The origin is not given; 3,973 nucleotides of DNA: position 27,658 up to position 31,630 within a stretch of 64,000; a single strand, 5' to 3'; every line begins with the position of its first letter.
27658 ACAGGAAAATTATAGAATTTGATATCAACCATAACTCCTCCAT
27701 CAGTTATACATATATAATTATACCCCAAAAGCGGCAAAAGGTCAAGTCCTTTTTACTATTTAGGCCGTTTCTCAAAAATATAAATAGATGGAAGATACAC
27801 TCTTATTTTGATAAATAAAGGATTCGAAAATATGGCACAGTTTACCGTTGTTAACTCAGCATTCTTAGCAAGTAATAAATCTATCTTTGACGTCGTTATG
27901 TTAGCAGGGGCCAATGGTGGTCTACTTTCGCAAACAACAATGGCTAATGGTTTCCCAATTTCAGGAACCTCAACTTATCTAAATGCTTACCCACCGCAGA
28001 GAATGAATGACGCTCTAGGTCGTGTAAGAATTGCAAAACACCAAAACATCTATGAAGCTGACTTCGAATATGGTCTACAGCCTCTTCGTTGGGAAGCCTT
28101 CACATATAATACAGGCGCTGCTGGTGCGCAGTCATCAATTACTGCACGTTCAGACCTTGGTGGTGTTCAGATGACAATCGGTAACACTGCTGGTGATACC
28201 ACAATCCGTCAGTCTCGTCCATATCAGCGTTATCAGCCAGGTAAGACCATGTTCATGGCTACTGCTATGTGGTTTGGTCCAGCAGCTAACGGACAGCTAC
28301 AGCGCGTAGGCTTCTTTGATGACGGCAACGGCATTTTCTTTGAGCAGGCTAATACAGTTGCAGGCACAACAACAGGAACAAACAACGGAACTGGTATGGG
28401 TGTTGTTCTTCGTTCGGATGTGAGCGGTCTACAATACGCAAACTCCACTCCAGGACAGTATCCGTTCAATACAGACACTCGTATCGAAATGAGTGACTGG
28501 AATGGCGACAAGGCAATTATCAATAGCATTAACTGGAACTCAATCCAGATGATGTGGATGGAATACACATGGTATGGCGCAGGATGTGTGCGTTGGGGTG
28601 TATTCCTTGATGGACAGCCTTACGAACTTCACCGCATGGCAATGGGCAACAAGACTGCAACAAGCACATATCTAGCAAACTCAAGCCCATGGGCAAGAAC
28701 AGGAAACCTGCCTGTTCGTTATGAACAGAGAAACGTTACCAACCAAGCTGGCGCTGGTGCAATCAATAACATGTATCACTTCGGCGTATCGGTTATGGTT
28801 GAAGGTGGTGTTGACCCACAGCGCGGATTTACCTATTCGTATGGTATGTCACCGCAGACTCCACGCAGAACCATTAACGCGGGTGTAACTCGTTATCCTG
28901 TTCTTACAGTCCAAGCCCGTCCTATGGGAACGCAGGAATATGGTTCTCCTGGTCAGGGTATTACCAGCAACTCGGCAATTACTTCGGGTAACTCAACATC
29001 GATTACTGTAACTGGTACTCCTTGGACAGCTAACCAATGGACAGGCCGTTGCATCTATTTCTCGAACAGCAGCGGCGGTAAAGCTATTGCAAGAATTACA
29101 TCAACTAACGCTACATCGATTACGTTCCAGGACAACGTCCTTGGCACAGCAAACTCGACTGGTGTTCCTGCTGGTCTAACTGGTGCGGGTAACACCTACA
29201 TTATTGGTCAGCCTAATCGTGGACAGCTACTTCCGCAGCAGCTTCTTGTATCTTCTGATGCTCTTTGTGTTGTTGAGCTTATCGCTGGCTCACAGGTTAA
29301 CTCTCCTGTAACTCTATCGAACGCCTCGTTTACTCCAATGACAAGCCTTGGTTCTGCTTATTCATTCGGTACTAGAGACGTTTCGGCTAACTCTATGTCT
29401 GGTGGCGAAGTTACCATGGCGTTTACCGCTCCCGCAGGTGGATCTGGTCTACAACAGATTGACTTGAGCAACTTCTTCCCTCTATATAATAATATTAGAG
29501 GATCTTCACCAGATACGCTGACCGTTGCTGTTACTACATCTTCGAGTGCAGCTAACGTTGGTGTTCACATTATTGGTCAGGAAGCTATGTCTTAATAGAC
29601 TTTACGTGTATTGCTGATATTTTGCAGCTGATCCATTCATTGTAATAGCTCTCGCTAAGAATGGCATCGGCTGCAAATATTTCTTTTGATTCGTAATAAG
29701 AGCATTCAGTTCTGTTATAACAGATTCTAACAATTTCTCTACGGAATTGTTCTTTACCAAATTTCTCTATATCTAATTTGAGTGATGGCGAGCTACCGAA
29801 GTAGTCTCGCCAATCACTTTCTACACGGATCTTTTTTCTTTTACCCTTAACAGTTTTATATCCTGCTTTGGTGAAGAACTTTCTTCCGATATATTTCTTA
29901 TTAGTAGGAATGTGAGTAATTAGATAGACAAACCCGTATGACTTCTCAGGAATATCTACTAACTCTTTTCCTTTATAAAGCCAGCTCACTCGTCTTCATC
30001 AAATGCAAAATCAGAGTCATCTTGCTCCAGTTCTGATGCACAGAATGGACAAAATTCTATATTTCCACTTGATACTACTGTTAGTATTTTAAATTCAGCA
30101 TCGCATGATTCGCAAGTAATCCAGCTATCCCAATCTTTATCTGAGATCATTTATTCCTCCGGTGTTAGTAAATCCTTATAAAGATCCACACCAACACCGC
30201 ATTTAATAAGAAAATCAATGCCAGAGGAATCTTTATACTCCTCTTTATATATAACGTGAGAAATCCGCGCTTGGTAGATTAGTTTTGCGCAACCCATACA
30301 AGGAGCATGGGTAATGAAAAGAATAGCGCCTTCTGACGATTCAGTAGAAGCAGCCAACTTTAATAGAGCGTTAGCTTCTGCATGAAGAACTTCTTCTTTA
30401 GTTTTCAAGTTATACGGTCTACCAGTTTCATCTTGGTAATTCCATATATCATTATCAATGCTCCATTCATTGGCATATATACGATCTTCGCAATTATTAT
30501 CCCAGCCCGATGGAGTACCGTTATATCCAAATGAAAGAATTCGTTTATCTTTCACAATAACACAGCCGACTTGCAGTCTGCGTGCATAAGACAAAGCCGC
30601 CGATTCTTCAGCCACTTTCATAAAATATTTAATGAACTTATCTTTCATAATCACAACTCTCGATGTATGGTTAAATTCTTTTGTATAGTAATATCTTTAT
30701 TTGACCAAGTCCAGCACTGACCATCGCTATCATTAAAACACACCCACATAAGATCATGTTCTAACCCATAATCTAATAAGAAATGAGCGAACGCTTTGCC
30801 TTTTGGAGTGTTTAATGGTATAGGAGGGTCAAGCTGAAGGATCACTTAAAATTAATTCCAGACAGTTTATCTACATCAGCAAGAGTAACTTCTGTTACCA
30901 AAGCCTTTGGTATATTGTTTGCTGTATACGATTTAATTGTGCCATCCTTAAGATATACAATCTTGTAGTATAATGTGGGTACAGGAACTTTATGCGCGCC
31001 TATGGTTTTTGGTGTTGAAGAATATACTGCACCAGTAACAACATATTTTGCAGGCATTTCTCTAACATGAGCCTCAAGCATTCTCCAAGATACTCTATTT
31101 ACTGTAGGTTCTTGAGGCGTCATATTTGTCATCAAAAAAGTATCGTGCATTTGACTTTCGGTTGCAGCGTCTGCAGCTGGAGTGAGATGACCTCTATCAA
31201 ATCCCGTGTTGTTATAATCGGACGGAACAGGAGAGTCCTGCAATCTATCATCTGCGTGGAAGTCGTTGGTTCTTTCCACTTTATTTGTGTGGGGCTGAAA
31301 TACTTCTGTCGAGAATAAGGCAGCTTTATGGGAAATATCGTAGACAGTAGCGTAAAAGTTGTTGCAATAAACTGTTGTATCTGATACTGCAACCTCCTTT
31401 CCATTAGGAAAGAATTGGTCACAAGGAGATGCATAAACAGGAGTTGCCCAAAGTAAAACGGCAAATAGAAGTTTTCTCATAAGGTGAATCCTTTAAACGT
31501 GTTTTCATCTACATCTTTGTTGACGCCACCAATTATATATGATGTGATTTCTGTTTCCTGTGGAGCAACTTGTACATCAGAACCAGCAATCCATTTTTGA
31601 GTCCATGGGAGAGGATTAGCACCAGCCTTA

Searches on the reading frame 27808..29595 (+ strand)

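Call 51: search_protein_families(library=phrogs, proteins=[window:27808-29595:+], max_evalue=0.00001)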
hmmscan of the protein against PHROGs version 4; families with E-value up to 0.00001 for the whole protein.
window:27808-29595:+ (595 aa): 2 families
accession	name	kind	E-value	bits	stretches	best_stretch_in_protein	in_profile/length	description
phrog_1645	-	head and packaging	4.7e-53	181.6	1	9-373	1-318/440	virion structural protein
phrog_5838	-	head and packaging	4.8e-29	101.8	1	222-314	567-657/1106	virion structural protein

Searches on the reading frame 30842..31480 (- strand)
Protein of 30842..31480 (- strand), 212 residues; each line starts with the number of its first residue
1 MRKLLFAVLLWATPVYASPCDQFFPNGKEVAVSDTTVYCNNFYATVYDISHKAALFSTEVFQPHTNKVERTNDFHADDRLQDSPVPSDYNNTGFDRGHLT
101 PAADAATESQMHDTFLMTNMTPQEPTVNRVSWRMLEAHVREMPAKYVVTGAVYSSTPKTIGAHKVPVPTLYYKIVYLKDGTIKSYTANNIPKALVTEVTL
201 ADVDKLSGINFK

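Call 3: search_protein_families(library=pfam, proteins=[window:30842-31480:-])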
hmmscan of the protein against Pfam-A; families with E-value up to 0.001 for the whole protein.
window:30842-31480:- (212 aa): 1 family
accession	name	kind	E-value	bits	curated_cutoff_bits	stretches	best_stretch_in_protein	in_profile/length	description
PF01223.29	Endonuclease_NS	-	1.2e-35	123.6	23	1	32-211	14-216/223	DNA/RNA non-specific endonuclease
